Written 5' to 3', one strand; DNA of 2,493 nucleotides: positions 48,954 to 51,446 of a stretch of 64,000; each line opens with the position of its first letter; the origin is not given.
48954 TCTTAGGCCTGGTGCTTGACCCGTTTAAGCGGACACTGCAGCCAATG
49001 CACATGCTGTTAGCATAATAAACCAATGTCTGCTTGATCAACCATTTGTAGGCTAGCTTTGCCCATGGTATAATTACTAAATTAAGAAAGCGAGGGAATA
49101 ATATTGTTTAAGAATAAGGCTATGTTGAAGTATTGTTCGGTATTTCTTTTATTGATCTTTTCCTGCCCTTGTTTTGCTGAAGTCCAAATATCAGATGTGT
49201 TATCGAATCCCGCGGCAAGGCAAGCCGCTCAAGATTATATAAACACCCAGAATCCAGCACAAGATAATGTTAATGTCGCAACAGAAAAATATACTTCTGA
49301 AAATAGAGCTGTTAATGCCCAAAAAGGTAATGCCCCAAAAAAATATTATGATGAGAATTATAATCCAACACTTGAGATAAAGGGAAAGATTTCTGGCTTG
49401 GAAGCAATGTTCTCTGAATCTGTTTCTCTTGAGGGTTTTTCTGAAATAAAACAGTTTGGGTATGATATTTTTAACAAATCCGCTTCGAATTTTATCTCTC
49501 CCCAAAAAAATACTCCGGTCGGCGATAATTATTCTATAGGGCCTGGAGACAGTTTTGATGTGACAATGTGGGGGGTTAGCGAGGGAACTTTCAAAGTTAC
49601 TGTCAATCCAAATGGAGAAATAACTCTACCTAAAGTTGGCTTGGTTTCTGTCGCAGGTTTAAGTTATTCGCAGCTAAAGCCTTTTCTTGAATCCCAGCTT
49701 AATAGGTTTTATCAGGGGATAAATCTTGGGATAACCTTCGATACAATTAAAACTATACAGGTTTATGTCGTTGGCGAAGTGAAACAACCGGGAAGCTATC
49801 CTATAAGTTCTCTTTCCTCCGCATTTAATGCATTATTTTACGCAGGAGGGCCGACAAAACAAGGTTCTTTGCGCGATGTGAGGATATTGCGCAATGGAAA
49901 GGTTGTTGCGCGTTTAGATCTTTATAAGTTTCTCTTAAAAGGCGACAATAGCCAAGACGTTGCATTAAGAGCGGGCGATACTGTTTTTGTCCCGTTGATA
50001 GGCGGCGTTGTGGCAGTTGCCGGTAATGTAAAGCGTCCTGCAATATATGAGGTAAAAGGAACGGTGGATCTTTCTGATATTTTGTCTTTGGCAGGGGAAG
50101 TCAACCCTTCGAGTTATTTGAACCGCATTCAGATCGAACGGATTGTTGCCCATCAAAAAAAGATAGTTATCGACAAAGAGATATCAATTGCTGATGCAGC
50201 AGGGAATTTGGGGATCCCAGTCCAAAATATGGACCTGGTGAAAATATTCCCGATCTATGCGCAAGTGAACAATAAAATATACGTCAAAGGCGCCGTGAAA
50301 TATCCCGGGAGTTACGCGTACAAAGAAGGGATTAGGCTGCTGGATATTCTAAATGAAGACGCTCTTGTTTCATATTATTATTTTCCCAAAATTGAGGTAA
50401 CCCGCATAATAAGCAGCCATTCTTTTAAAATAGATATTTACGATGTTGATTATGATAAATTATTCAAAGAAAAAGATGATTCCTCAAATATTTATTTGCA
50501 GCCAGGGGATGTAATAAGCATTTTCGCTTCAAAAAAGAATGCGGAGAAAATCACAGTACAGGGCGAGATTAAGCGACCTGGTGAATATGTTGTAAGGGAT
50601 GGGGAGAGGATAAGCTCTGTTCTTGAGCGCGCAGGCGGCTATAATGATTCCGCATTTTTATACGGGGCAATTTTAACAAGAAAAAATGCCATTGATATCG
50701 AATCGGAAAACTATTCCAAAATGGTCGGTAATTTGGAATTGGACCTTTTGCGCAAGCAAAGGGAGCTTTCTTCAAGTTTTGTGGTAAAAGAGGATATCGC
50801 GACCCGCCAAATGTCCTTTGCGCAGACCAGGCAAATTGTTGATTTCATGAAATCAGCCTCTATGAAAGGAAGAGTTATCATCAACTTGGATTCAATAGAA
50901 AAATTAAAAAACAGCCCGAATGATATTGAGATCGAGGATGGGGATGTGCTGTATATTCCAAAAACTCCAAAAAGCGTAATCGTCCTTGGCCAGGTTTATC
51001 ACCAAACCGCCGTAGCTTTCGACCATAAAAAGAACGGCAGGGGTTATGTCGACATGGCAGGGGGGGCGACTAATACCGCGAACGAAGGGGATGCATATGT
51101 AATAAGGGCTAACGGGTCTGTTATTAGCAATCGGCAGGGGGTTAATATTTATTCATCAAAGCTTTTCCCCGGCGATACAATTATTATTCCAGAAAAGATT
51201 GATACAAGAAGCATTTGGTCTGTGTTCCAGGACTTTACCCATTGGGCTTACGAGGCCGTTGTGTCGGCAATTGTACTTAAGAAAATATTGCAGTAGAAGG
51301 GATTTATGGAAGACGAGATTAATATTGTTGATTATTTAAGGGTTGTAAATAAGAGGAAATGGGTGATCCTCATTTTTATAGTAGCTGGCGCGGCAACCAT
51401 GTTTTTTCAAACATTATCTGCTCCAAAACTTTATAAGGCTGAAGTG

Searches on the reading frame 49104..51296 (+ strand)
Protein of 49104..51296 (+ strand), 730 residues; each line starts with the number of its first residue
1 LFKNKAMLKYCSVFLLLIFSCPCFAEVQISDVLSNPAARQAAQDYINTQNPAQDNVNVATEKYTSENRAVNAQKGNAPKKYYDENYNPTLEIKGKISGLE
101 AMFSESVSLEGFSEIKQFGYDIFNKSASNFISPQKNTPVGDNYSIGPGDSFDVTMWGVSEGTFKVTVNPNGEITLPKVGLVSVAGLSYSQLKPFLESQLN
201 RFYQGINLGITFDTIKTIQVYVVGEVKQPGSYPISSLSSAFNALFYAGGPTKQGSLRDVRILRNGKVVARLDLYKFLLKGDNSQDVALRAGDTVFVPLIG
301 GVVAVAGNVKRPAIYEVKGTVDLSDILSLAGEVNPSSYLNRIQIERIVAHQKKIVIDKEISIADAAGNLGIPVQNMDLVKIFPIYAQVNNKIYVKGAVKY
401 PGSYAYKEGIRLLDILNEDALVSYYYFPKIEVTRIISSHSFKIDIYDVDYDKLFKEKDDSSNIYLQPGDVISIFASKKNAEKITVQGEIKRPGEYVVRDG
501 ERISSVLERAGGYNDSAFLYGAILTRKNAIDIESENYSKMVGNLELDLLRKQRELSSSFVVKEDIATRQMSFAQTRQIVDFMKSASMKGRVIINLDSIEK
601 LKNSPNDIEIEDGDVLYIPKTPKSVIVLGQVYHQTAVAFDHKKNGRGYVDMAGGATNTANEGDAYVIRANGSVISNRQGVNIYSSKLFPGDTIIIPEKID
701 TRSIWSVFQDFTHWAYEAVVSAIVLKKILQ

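Call 49: search_protein_families(library=pfam, proteins=[window:49104-51296:+], max_evalue=0.001)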
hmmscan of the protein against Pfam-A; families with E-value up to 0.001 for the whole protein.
window:49104-51296:+ (730 aa): 3 families
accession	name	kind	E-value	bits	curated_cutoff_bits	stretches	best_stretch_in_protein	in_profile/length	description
PF10531.15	SLBB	-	9.6e-38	128.3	27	4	302-356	1-54/55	SLBB domain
PF22461.2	SLBB_2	-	1.9e-27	95.6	27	1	219-296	2-79/79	SLBB domain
PF02563.21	Poly_export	-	2.5e-18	66.4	28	1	139-207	3-71/77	Polysaccharide biosynthesis/export protein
